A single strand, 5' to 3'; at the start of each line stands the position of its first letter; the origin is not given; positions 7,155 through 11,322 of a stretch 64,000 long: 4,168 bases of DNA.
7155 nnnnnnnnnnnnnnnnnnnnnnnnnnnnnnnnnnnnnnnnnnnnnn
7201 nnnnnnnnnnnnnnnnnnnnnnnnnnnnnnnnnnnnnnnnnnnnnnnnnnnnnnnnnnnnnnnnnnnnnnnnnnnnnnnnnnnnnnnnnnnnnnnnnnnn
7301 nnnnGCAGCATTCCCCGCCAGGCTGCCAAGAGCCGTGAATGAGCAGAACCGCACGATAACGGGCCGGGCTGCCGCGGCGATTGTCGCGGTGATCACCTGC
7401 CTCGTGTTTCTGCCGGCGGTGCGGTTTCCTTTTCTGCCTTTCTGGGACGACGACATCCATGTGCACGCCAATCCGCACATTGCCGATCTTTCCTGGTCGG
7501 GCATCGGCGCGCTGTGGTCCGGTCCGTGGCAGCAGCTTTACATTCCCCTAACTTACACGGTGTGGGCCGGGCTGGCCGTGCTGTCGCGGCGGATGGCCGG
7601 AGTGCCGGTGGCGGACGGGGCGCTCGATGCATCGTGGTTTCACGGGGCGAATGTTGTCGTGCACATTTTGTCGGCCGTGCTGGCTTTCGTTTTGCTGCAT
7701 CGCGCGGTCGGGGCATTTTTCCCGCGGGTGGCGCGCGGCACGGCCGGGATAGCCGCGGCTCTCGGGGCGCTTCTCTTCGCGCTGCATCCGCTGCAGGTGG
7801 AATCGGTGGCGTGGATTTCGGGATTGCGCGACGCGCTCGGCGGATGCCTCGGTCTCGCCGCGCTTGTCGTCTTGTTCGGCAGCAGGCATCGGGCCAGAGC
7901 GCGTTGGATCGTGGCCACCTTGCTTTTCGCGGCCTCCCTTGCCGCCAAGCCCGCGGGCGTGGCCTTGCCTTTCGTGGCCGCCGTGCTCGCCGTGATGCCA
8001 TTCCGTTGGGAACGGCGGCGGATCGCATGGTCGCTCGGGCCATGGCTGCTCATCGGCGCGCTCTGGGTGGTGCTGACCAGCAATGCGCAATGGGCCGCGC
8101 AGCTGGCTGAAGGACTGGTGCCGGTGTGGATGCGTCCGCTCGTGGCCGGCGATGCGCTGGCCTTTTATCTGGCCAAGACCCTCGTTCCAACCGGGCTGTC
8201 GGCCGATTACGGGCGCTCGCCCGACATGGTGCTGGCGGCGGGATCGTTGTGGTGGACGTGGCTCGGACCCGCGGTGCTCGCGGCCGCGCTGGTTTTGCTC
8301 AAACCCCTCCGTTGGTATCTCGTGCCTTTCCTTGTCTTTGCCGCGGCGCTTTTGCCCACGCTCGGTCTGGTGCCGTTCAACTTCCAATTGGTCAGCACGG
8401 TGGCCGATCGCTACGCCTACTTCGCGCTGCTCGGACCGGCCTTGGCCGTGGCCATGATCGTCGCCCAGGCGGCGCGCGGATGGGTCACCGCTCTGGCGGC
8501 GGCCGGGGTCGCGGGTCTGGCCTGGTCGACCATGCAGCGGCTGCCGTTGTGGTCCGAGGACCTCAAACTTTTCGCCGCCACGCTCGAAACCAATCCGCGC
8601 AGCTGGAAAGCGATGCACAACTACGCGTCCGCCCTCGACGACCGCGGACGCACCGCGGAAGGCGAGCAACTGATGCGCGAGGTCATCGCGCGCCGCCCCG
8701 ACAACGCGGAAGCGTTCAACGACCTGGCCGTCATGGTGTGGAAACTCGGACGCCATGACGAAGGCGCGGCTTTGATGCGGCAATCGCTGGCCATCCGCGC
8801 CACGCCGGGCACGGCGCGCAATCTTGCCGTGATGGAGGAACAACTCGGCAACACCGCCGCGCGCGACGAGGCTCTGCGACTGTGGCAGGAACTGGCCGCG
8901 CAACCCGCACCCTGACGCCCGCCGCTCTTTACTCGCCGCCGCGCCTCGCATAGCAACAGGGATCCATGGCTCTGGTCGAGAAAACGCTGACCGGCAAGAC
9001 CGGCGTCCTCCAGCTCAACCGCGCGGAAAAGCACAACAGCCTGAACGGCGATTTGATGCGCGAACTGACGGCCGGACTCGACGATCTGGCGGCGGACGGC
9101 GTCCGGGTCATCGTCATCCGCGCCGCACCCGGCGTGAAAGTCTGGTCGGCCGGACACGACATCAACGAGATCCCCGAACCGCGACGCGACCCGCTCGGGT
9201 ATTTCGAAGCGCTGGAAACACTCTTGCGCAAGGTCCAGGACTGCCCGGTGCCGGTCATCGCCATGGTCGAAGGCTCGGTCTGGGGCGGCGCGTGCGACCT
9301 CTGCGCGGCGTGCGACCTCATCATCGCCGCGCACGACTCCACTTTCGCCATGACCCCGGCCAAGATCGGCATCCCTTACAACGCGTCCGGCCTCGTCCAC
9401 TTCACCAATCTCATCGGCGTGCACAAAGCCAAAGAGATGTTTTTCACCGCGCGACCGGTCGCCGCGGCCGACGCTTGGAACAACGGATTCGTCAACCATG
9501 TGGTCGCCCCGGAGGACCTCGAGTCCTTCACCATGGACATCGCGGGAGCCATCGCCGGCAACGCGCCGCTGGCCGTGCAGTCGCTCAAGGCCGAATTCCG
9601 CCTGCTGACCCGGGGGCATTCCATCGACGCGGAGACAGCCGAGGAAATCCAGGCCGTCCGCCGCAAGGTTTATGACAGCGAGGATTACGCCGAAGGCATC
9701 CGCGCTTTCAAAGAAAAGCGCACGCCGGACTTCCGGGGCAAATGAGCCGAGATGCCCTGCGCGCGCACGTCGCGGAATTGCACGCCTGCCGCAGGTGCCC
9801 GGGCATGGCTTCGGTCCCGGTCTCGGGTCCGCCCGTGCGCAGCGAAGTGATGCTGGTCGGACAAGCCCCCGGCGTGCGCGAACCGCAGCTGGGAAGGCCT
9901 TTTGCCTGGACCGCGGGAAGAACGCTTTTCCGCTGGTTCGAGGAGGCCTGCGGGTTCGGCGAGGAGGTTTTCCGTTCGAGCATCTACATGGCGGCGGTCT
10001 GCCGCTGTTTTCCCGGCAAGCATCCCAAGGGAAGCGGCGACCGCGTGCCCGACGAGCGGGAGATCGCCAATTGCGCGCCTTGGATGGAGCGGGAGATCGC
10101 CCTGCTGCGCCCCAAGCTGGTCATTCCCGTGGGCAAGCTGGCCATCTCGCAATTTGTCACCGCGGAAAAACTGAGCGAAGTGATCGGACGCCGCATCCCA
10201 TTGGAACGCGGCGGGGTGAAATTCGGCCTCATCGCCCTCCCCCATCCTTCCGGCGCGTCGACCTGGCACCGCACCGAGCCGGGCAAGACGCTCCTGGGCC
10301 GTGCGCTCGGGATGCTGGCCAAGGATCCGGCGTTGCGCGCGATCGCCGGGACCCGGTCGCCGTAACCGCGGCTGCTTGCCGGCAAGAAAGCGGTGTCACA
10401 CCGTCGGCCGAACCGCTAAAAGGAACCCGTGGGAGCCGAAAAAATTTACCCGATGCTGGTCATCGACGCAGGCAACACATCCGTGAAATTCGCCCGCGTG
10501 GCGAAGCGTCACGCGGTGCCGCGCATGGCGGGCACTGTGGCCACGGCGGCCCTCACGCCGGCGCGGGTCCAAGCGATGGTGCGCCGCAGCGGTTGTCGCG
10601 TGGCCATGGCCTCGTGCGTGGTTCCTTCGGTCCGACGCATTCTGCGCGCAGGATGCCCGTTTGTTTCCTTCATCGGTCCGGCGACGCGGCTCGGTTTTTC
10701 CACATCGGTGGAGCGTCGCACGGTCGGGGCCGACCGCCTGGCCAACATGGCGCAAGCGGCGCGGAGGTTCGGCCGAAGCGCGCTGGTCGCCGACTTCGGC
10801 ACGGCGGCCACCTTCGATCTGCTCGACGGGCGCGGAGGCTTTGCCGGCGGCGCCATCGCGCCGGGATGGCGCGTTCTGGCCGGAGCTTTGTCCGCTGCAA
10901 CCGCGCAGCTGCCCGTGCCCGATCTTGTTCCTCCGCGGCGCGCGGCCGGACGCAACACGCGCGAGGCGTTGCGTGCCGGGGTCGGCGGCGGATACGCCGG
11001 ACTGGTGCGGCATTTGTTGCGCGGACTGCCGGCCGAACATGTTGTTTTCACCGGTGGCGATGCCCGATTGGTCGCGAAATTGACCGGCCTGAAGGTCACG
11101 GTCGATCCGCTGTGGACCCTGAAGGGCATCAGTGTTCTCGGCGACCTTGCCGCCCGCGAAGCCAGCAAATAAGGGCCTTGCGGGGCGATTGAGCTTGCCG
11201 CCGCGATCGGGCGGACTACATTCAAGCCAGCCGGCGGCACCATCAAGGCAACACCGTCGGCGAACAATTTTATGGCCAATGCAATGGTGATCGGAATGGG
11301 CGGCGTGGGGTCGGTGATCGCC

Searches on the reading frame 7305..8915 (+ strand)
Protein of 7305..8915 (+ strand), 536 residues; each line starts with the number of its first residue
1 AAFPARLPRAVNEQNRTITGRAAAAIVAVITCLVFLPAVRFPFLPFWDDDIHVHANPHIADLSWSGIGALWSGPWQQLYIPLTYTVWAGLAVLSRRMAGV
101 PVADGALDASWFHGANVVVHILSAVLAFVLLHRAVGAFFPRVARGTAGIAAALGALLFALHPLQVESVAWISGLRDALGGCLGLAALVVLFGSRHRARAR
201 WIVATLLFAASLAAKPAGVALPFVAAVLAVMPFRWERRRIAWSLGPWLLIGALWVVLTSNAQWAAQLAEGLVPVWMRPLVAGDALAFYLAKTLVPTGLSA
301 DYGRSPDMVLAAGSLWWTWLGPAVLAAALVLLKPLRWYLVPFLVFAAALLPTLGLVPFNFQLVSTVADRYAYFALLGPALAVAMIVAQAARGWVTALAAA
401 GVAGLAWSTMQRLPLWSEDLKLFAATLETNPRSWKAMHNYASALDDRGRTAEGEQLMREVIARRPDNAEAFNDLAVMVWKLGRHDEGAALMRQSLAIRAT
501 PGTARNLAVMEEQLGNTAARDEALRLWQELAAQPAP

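Call 17: search_protein_families(library=pfam, proteins=[window:7305-8915:+], max_evalue=0.001)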
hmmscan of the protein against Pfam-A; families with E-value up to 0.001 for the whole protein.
window:7305-8915:+ (536 aa): 5 families
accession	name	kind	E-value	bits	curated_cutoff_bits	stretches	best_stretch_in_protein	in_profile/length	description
PF13432.12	TPR_16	-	5.2e-07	30.4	32.7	1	441-501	4-62/65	Tetratricopeptide repeat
PF13374.12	TPR_10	-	1.6e-06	28.3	27.5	0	468-498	2-32/42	Tetratricopeptide repeat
PF14559.12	TPR_19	-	2.4e-06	28.2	25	0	447-496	4-53/68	Tetratricopeptide repeat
PF13431.12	TPR_17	-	6.2e-06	26.5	24.4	0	423-455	2-34/34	Tetratricopeptide repeat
PF13424.12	TPR_12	-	0.00012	22.6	30.1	0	436-498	5-75/77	Tetratricopeptide repeat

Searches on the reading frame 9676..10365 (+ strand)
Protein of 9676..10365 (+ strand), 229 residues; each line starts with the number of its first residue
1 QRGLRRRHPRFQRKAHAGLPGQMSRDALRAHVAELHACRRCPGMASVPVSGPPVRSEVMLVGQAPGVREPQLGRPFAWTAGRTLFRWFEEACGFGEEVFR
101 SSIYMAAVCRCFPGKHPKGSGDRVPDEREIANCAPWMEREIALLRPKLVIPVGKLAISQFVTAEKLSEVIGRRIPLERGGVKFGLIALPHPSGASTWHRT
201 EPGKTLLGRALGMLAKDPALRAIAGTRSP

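Call 25: search_protein_families(library=pfam, proteins=[window:9676-10365:+], max_evalue=0.001)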
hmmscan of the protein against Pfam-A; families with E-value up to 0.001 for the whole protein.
window:9676-10365:+ (229 aa): 1 family
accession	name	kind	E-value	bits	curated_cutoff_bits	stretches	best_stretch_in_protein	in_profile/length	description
PF03167.25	UDG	-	3.2e-28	99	24.3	1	51-200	4-127/141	Uracil DNA glycosylase superfamily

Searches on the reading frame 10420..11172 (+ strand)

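Call 25: search_protein_families(library=pfam, proteins=[window:10420-11172:+], max_evalue=0.001)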
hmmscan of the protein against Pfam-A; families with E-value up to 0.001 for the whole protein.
window:10420-11172:+ (250 aa): 1 family
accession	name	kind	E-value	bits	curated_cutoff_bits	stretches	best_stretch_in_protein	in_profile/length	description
PF03309.20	Pan_kinase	-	3.8e-38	131.8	24.7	1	12-200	1-203/205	Type III pantothenate kinase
